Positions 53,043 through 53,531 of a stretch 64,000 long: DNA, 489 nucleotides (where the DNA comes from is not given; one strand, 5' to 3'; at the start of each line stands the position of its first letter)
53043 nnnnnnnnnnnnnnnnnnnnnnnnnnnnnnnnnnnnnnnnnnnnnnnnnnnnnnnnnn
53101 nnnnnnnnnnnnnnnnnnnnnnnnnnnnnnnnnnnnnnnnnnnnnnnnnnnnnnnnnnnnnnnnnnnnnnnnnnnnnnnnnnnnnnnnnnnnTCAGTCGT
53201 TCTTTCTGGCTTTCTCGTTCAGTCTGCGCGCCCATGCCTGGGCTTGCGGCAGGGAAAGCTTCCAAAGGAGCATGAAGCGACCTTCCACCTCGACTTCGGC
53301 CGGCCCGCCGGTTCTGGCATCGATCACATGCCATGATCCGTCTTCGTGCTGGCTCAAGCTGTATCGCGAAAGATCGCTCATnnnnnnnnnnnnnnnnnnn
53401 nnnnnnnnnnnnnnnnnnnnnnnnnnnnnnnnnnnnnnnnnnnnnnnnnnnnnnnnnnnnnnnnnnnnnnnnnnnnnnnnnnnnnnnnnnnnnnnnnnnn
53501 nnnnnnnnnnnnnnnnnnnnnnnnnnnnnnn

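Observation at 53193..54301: Type-Ib-like partition cassette (ParA plus small ParG-like protein) with a duplicated ParG C-terminal tail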

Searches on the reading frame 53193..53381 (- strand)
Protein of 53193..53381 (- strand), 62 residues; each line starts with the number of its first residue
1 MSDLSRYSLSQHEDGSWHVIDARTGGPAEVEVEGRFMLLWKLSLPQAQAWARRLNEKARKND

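Call 3: search_protein_families(library=pfam, proteins=[window:53193-53381:-], max_evalue=0.1)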
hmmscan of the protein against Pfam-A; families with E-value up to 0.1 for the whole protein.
window:53193-53381:- (62 aa): 0 families

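Call 4: search_protein_families(library=phrogs, proteins=[window:53193-53381:-], max_evalue=0.01)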
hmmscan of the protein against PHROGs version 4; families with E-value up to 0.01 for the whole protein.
window:53193-53381:- (62 aa): 0 families

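Call 23: search_dna_similar(query=window:53193-53381:-, collection=phages, mode=protein, max_evalue=10, max_rows=20)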
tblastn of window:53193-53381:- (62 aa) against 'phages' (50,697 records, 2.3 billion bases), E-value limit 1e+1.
Records with a match: 2; places in all: 2; records where one place covers at least 80% of the query: 1.
Best place of each record, by identity: <60% 2.
By first word of the organism name: Aeromonas 1; Enterococcus 1.
By host as written in the record: - 1; Enterococcus faecalis 1.
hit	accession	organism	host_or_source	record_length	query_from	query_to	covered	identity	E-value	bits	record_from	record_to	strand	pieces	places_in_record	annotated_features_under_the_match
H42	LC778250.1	Aeromonas phage phiWae15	filtration agent for carassius auratus ...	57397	3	40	61%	42.1%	7e+0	29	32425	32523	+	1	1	hypothetical protein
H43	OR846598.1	Enterococcus phage Efs 1-1-1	Enterococcus faecalis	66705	6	55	81%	28.0%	3e+0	30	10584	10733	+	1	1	record has no annotation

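Call 24: find_homologous_proteins(query=window:53193-53381:-, max_evalue=0.01)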
Query window:53193-53381:- (62 aa): 6 proteins with E <= 0.01 among 6 candidates.
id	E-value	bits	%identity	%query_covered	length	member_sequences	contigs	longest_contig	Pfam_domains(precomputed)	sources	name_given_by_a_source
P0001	1.2e-34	134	100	100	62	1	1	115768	-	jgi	jgi:hypothetical protein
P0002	9.5e-29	115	84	100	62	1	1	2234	-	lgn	-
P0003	7.8e-23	97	76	95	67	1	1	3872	-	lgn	-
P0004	7.6e-22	93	68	100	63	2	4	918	-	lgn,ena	-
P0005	9.3e-20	87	70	90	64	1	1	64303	-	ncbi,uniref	ncbi:hypothetical protein V6R85_24065 [Agrobacterium sp. CCNWLW32]|uniref:hypothetical protein n=1 T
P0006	1.1e-19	87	72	94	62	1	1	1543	-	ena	-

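Call 27: find_encoding_contigs(protein=P0005, flank=6000, max_places=3)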
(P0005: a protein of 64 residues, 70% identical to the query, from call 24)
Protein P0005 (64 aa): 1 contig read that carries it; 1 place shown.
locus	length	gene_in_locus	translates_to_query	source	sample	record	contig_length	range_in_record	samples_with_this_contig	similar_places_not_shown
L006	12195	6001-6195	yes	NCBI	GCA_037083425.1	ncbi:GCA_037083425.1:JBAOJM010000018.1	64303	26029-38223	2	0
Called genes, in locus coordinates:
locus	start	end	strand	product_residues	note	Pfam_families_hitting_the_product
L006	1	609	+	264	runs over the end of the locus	-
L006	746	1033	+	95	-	-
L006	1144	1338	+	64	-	-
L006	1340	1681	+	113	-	PF12599:DUF3768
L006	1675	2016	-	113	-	-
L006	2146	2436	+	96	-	-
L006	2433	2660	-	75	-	-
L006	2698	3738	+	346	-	PF01068:DNA_ligase_A_M, PF04679:DNA_ligase_A_C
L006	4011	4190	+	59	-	PF12244:DUF3606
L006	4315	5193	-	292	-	-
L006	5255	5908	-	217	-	-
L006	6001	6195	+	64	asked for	-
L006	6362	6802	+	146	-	PF00717:Peptidase_S24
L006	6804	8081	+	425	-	PF00817:IMS, PF11799:IMS_C, PF13438:DUF4113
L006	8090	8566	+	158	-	-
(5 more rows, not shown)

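Call 28: find_encoding_contigs(protein=P0002, flank=3000, max_places=3)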
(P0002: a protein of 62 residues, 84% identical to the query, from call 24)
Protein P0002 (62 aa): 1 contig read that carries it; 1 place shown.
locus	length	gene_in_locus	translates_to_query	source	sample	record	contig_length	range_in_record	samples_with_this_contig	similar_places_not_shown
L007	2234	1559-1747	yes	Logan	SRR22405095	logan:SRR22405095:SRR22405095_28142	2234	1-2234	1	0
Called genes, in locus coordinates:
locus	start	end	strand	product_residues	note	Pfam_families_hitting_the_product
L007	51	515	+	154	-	-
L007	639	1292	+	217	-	PF01656:CbiA (weak), PF10609:ParA (faint)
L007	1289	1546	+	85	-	-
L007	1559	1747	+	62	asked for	-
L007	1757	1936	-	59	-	-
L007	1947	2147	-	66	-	-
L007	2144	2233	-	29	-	?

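Call 29: find_encoding_contigs(protein=P0003, flank=4000, max_places=3)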
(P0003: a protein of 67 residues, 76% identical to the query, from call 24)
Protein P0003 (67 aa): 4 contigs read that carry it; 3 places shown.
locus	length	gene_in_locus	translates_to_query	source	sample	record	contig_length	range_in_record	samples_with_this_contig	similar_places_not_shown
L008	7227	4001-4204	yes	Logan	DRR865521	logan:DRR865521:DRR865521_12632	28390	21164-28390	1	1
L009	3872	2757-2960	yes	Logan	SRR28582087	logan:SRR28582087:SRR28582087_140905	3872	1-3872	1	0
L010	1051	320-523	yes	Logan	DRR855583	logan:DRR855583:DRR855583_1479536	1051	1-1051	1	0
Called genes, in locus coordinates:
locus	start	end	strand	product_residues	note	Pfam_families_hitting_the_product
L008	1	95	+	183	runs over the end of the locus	PF00929:RNase_T (weak), PF16473:Rv2179c-like (weak)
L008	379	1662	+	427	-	-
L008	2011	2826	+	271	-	PF27345:Y4bG_N, PF08816:Ivy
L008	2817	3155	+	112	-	-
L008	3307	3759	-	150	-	-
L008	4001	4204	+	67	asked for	-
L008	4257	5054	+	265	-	-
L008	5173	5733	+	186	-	-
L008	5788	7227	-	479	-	?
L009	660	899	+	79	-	-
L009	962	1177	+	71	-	-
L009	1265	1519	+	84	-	-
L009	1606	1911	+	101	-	-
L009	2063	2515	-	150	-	-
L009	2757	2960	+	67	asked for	-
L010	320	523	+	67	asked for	-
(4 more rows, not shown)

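Call 30: find_encoding_contigs(protein=P0006, flank=3000, max_places=3)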
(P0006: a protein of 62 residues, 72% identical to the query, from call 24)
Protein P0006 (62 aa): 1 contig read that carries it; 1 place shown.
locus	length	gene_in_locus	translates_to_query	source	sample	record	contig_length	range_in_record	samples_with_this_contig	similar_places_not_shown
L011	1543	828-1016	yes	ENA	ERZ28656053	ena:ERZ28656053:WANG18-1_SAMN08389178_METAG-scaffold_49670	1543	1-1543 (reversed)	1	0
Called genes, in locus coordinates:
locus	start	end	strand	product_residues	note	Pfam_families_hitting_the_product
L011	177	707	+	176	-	PF01381:HTH_3 (weak)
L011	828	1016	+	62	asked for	-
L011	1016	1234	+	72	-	PF14384:BrnA_antitoxin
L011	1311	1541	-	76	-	?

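Call 36: find_encoding_contigs(protein=P0001, flank=10000, max_places=2)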
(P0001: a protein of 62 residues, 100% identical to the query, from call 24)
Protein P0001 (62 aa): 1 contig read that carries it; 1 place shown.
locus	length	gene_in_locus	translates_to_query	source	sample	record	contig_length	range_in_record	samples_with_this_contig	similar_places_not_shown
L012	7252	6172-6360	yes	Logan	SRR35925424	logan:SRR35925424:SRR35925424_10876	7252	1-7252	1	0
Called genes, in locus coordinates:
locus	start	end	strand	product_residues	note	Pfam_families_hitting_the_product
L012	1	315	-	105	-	?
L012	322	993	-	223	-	PF02195:ParB_N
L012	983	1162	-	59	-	-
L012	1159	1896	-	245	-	PF02195:ParB_N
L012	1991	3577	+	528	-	PF00270:DEAD (faint), PF04851:ResIII, PF00271:Helicase_C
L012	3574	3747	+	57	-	-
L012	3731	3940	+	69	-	-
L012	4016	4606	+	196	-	-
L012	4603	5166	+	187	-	-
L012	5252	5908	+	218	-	PF01656:CbiA (weak), PF10609:ParA (faint)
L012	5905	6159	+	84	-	-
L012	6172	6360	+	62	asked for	-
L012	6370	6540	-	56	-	-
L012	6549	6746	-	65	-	-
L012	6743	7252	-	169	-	?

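Call 42: search_protein_families(library=ncbifam, proteins=[window:53193-53381:-], max_evalue=0.1)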
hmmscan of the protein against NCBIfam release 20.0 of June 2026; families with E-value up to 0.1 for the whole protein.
window:53193-53381:- (62 aa): 1 family
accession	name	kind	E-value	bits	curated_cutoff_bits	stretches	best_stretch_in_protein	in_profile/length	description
TIGR04024.1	F420_NP1902A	hypoth_equivalog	0.045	12.5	345.4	1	7-59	143-195/330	TIGR04024 family LLM class F420-dependent oxidoreductase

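Call 82: predict_structure(alignment_id=A7)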
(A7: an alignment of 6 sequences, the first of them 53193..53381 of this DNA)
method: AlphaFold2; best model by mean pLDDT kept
length: 62 residues; sequences in the alignment: 6
mean_pLDDT: 90.6   pTM: 0.74
mean pLDDT of the five models: 90.6, 89.6, 89.5, 88.5, 88.1
residues with pLDDT >= 90: 49; 70-90: 8; 50-70: 3; < 50: 2
segments of 3 or more residues with pLDDT < 50: none
pLDDT, mean of each block of 10 residues (from residue 1): 75 97 93 93 97 92 69
secondary structure, 60 per line:
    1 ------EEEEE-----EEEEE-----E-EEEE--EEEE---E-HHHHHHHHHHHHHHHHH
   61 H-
elements in order: E7-11 E17-21 E29-32 E35-38 H44-61

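Call 87: fold_search(model_id=the predicted structure, library=pdb)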
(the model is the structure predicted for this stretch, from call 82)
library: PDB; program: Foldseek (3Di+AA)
matches with E <= 10: 284; with E <= 0.001: 0
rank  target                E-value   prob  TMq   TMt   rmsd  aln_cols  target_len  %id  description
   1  9wmv_u                1.1e+00  0.09  0.27  0.09  15.0        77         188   18  Co-transcriptional histone H3K36 methylation complex containing RNA polymerase II elongation complex, Set2, and the up (released 2025-12-24)
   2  4s37_N                1.1e+00  0.09  0.20  0.09   8.9        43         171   16  Crystal structure of R2 pyocin membrane-piercing spike (released 2016-01-27)
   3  4s37_D                1.2e+00  0.06  0.20  0.09  13.1        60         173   20  Crystal structure of R2 pyocin membrane-piercing spike (released 2016-01-27)
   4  1pry                  1.3e+00  0.15  0.27  0.09  10.9        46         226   17  Structure Determination of Fibrillarin Homologue From Hyperthermophilic Archaeon Pyrococcus furiosus (Pfu-65527) (released 2004-03-09)
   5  4s37_R                1.4e+00  0.04  0.19  0.09  13.1        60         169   20  Crystal structure of R2 pyocin membrane-piercing spike (released 2016-01-27)
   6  4s37_A                1.5e+00  0.05  0.20  0.09  13.0        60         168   20  Crystal structure of R2 pyocin membrane-piercing spike (released 2016-01-27)
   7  4s37_M                1.5e+00  0.05  0.20  0.09  13.1        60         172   20  Crystal structure of R2 pyocin membrane-piercing spike (released 2016-01-27)
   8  2ewr                  1.8e+00  0.06  0.23  0.10   9.0        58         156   28  Crystal structure of a putative nucleotidyltransferase (tm1012) from Thermotoga maritima at 1.60 A resolution (released 2005-12-06)
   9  4s37_I                1.8e+00  0.04  0.20  0.09  13.1        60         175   20  Crystal structure of R2 pyocin membrane-piercing spike (released 2016-01-27)
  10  4s37_H                1.9e+00  0.04  0.20  0.09  13.0        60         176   20  Crystal structure of R2 pyocin membrane-piercing spike (released 2016-01-27)
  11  9uzo_C                2.0e+00  0.30  0.48  0.24   4.1        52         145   13  Cryo-EM Structure of the Vaccinia Virus Entry/Fusion Complex (EFC) Lacking the F9 Subunit (released 2025-12-17)
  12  6j69_A                2.0e+00  0.07  0.32  0.17  20.6        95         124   14  Structure of KIBRA and Dendrin Complex (released 2019-03-20)
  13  7xn7_u                2.0e+00  0.06  0.26  0.08  15.0        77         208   18  RNA polymerase II elongation complex containing Spt4/5, Elf1, Spt6, Spn1 and Paf1C (released 2022-09-07)
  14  4s37_B                2.0e+00  0.04  0.20  0.09  13.1        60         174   20  Crystal structure of R2 pyocin membrane-piercing spike (released 2016-01-27)
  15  2ysd_MODEL_1_A        2.1e+00  0.21  0.32  0.35   3.7        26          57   19  Solution structure of the first WW domain from the human membrane-associated guanylate kinase, WW and PDZ doma (released 2007-10-09)
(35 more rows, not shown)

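Call 89: search_protein_representatives(alignment_id=A7)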
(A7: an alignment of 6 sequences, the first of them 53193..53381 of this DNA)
Query: 6 sequences, 63 profile positions. Proteins with E-value up to 0.001 (for the whole library): 33; up to 1e-10: 20; up to 1e-30: 0. The best 33 are listed.
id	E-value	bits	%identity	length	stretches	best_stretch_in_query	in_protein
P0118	7.2e-27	108.9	-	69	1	1-57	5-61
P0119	1.0e-25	105.2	-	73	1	1-58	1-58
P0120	2.9e-21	90.9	-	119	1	1-58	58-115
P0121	1.6e-20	88.6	-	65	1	1-48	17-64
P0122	1.4e-18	82.4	-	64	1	2-59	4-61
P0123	2.5e-18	81.5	-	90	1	1-58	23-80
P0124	5.8e-18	80.4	-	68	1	1-58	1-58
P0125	2.3e-17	78.4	-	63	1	1-57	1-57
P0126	6.0e-17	77.1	-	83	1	1-58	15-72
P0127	3.3e-16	74.7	-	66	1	1-59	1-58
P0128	1.5e-15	72.7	-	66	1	1-59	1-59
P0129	1.4e-14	69.6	-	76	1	4-60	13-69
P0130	5.3e-14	67.7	-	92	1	1-57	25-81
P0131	3.2e-13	65.2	-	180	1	1-60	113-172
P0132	4.2e-13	64.8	-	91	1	1-56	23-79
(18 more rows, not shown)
